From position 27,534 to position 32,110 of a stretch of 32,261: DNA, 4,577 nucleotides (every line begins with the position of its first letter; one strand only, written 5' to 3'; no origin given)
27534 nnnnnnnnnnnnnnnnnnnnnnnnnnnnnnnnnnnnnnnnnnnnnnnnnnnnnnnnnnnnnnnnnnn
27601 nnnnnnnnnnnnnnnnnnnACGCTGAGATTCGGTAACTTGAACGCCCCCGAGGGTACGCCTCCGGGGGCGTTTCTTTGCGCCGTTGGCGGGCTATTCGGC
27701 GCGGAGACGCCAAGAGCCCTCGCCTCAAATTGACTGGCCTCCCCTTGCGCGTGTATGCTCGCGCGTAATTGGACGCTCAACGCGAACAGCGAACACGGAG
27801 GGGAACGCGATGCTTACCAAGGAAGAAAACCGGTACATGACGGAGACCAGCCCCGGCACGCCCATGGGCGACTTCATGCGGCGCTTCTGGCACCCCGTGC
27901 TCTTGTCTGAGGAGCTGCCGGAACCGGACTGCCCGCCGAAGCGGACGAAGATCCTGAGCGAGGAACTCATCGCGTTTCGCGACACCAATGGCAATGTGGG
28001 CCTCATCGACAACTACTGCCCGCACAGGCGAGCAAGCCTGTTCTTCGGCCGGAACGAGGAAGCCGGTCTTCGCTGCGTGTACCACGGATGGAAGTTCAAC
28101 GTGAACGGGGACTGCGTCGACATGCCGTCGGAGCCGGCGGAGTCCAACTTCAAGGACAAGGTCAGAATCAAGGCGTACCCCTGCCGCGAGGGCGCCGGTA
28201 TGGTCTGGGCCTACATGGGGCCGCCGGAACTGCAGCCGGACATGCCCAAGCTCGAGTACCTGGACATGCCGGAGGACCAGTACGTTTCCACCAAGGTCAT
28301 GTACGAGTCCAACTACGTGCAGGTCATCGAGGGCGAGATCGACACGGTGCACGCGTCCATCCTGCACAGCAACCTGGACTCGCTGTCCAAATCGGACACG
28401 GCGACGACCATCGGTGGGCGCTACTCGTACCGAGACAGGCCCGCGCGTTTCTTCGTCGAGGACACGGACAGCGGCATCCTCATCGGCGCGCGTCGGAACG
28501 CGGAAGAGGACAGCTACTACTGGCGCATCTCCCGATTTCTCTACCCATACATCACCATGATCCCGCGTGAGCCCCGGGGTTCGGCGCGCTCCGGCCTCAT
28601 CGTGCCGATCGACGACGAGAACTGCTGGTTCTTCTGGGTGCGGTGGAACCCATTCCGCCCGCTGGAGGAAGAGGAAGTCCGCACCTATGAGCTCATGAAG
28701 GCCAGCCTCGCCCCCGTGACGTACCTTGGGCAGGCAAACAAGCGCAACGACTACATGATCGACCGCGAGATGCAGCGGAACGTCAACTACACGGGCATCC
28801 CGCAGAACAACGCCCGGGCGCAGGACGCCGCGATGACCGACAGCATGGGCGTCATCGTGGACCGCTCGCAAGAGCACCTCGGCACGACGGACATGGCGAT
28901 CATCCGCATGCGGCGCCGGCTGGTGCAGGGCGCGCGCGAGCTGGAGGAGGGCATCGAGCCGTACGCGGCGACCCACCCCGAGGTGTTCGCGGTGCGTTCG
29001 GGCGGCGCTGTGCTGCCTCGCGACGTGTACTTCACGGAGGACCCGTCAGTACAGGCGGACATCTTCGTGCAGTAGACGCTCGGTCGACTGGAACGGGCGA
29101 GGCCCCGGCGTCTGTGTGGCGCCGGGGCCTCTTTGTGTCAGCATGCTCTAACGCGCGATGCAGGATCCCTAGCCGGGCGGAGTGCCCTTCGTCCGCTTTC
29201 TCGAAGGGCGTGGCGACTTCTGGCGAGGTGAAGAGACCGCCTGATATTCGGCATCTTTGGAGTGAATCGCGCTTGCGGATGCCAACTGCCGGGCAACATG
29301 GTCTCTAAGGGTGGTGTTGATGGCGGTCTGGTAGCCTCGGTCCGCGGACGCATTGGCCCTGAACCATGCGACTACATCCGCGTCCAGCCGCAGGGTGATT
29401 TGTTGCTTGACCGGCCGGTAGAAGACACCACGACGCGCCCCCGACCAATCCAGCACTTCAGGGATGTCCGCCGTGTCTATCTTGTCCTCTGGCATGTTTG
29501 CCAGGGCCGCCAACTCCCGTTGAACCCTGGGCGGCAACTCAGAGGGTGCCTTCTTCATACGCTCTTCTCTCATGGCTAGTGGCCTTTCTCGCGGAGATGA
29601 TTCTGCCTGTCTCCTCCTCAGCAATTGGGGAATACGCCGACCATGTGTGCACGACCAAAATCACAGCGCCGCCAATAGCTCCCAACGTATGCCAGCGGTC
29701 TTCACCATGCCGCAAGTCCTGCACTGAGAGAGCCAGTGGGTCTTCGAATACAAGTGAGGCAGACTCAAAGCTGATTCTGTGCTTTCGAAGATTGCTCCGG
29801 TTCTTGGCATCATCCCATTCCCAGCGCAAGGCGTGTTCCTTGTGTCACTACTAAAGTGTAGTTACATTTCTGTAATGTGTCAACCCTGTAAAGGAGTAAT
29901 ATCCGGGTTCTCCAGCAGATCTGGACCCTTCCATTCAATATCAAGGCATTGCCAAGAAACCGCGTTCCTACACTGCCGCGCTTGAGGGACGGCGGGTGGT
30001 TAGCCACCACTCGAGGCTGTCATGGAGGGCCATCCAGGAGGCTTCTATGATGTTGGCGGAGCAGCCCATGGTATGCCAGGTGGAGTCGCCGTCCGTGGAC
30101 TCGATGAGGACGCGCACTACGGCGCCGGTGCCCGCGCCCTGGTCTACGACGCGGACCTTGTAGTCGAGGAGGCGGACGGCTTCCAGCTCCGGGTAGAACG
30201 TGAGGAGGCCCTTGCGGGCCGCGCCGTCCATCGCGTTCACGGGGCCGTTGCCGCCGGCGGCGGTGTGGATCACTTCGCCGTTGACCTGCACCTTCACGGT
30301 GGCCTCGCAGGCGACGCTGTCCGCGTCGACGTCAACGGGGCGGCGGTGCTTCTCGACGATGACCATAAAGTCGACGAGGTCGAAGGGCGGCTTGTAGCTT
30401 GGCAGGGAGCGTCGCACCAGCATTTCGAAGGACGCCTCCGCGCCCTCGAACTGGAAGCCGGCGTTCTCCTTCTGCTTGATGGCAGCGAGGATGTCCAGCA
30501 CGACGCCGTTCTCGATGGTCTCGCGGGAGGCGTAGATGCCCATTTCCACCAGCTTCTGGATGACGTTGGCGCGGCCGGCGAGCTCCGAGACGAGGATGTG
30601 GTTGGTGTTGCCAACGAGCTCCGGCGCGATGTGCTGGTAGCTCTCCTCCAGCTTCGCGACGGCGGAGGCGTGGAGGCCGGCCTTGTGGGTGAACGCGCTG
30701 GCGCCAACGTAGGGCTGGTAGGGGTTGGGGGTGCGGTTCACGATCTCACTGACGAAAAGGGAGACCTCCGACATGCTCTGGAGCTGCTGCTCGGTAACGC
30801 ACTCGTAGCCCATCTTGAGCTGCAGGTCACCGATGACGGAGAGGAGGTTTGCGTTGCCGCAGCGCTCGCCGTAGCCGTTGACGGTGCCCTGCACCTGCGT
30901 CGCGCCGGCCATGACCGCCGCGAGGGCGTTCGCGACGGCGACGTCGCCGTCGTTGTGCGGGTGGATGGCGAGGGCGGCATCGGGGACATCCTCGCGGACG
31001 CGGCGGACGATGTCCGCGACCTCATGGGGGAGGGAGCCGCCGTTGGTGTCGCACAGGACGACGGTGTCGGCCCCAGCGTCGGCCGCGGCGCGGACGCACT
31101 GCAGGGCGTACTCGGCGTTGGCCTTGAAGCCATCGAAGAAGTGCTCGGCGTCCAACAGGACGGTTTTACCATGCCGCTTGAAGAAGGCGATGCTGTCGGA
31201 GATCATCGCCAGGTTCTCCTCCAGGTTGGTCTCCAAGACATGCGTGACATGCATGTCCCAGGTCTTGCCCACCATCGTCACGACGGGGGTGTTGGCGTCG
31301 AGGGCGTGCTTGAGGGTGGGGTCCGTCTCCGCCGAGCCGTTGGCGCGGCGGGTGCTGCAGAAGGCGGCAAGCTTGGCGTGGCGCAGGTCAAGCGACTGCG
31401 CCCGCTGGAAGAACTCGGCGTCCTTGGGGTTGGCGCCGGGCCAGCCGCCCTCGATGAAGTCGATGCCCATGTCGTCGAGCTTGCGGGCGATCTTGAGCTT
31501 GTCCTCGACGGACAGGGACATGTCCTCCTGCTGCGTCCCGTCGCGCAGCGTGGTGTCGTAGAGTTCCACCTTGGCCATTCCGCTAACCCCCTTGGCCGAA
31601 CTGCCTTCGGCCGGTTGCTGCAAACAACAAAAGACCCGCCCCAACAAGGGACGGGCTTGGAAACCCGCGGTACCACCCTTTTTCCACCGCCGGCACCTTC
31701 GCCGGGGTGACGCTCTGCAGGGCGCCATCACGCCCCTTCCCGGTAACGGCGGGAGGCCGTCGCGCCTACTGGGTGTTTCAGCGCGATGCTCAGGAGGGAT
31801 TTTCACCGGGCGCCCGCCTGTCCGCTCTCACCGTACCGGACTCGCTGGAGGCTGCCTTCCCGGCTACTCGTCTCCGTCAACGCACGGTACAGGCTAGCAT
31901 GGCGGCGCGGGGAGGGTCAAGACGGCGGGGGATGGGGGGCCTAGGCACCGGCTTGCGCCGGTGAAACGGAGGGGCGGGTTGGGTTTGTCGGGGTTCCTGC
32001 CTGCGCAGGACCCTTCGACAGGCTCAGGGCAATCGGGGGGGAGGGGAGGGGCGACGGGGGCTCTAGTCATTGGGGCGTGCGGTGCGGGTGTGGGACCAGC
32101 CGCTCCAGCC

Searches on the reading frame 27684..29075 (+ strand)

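Call 10: search_protein_families(library=pfam, proteins=[window:27684-29075:+])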
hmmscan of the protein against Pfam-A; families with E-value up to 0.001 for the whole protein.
window:27684-29075:+ (463 aa): 2 families
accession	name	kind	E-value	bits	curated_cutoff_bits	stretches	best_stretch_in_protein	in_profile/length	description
PF19301.5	LigXa_C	-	1.4e-37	129.9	27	1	176-446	1-277/304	LigXa C-terminal domain like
PF00355.32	Rieske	-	3.6e-18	65.7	20.3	1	69-152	2-83/88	Rieske [2Fe-2S] domain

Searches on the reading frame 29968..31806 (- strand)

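Call 10: search_protein_families(library=pfam, proteins=[window:29968-31806:-])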
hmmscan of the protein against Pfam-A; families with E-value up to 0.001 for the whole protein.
window:29968-31806:- (612 aa): 3 families
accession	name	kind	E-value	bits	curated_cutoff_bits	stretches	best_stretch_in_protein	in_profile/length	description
PF00682.25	HMGL-like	-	3.3e-50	171.3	29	1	79-348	1-256/260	HMGL-like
PF08502.15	LeuA_dimer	-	7.8e-23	81.3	24.9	1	456-598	3-127/131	LeuA allosteric (dimerisation) domain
PF22617.1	HCS_D2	-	6.7e-13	49.3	27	1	367-433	2-69/82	Homocitrate synthase post-HMGL domain-like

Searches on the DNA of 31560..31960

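Call 69: search_rna_families(source=window, start=31560, end=31960, threshold=gathering, show_alignments=1)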
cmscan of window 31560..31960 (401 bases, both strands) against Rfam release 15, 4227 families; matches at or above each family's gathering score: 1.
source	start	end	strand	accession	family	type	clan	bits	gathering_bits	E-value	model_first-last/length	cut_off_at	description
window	31644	31889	-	RF00230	T-box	Cis-reg; leader;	-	96.1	93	4.8e-22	1-219/219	no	T-box leader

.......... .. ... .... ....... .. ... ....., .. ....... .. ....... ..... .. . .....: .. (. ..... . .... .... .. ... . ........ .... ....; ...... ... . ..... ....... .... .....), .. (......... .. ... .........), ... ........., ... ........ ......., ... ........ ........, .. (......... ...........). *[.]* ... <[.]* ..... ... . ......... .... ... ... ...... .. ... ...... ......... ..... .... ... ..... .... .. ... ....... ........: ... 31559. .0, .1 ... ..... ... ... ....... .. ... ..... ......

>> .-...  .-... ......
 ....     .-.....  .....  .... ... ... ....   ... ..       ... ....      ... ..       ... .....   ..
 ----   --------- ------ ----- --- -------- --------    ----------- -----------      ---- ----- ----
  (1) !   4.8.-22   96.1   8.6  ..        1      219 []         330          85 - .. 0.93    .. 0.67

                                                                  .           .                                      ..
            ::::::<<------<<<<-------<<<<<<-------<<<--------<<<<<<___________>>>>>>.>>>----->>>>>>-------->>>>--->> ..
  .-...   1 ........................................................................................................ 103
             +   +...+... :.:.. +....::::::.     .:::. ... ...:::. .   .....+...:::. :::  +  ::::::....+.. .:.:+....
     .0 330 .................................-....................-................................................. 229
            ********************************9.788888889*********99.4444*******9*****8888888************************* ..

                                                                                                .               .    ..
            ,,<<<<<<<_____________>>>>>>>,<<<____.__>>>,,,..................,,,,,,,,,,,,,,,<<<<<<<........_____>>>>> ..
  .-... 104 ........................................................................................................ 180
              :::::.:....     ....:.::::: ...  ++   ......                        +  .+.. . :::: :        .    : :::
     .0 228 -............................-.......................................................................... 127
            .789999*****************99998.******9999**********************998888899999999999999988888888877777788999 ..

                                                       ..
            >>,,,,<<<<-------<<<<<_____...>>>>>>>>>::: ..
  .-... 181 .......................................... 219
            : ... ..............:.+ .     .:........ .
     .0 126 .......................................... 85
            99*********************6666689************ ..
